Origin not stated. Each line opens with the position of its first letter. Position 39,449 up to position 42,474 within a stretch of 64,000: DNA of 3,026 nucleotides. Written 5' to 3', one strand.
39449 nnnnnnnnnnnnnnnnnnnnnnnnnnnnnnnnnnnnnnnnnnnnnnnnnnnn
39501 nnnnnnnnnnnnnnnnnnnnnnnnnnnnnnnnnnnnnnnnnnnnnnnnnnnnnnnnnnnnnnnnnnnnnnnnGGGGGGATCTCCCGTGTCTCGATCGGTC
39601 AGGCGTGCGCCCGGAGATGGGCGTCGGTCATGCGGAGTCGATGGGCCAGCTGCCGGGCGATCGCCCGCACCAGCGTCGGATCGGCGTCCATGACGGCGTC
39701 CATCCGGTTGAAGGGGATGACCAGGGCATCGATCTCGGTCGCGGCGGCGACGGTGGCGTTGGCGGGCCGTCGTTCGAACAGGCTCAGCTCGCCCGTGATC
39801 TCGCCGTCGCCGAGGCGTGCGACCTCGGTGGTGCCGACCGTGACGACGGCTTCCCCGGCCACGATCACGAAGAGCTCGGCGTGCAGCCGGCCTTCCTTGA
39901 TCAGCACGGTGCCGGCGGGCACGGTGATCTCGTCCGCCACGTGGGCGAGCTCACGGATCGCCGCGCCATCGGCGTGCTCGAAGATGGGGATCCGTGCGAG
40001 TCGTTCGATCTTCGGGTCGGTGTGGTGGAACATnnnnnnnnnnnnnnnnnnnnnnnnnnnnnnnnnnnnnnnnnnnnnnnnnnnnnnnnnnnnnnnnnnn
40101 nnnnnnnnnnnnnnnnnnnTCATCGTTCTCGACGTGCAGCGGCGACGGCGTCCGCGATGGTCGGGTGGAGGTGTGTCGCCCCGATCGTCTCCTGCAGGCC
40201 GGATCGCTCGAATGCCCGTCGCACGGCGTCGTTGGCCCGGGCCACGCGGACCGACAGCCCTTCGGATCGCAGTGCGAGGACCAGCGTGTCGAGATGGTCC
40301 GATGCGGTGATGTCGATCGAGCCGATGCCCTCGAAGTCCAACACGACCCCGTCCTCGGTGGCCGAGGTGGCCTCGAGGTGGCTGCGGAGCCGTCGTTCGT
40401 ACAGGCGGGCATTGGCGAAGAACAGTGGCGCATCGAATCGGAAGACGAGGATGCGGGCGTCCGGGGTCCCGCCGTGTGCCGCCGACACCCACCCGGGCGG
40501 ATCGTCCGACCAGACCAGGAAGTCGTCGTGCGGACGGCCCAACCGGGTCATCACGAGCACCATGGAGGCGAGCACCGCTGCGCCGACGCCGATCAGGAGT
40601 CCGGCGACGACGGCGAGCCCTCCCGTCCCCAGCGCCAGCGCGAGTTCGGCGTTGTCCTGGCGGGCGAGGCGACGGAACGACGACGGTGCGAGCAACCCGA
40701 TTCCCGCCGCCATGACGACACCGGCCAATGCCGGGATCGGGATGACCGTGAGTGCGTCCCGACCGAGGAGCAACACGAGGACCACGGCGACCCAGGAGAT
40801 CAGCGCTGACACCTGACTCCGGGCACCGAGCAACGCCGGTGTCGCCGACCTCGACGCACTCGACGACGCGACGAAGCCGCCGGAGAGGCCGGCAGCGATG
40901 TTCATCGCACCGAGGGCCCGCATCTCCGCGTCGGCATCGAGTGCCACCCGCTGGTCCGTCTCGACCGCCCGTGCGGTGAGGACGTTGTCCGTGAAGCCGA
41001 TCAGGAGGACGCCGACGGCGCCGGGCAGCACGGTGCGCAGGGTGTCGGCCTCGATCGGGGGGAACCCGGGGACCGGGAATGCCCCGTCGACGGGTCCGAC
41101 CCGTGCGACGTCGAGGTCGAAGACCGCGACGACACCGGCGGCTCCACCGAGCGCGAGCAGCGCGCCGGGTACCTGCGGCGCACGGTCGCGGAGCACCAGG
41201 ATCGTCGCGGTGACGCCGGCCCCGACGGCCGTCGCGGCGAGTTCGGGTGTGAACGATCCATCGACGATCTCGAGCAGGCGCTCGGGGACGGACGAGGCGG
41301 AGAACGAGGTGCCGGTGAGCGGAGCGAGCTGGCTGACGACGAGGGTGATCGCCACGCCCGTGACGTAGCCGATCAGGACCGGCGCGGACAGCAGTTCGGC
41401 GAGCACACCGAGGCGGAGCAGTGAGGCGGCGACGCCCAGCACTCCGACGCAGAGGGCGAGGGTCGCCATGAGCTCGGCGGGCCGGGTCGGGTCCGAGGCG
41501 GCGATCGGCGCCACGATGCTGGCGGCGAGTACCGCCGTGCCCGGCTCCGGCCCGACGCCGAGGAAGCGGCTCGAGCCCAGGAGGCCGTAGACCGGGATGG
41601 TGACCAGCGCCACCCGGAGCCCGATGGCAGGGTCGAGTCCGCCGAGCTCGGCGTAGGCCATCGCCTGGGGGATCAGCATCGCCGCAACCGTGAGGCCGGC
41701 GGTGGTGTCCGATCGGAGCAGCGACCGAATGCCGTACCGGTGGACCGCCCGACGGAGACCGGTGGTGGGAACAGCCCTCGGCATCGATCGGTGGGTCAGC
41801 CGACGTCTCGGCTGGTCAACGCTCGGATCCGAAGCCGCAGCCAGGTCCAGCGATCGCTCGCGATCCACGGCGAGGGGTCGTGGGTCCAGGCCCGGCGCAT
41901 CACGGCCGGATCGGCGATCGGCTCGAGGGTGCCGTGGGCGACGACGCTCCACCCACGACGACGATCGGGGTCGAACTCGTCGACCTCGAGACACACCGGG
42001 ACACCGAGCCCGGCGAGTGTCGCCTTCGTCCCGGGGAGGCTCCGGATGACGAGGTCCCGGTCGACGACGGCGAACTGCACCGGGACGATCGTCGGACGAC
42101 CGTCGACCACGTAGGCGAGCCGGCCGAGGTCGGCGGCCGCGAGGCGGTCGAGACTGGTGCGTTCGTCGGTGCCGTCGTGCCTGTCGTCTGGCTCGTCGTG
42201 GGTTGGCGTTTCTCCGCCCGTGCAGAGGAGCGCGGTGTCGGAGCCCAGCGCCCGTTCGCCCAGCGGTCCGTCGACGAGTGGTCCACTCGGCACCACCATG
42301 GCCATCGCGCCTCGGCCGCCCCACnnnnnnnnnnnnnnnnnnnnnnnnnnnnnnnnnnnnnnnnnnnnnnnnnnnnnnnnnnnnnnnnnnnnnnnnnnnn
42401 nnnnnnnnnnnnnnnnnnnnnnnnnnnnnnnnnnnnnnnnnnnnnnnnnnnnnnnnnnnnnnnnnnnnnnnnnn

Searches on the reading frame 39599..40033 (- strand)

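Call 45: search_protein_families(library=ncbifam, proteins=[window:39599-40033:-], max_evalue=0.00001)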
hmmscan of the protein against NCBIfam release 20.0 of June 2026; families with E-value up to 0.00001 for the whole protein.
window:39599-40033:- (144 aa): 5 families
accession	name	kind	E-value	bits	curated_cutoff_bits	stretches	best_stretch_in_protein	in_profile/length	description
TIGR03896.1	cyc_nuc_ocin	subfamily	2.1e-13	50.3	161.05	1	31-133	159-270/317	bacteriocin-type transport-associated protein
NF008732.0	PRK11753.1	equivalog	1e-10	41.4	266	1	27-139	17-135/214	cAMP-activated global transcriptional regulator CRP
NF041163.2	encap_f2b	equivalog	3.1e-09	36.5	400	1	10-138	71-206/450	family 2B encapsulin nanocompartment shell protein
NF058543.1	ActPatMycb56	equivalog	2.4e-08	33.2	460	1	16-128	2-117/317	acetyltransferase Pat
NF006901.0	PRK09392.1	equivalog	2e-07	30.6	211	1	9-136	6-137/236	transcriptional activator FtrB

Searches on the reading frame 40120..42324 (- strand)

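Call 11: search_protein_families(library=pfam, proteins=[window:40120-42324:-], max_evalue=0.001)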
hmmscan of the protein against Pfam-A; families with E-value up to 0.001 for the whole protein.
window:40120-42324:- (734 aa): 3 families
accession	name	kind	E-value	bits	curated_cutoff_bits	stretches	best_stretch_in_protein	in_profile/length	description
PF00916.26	Sulfate_transp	-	2e-71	241.2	23.2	1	203-564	1-377/380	Sulfate permease family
PF01740.26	STAS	-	1.4e-15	57.4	22.6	1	624-726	9-106/106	STAS domain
PF13466.11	STAS_2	-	3e-05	24.6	29.2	1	644-711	13-80/80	STAS domain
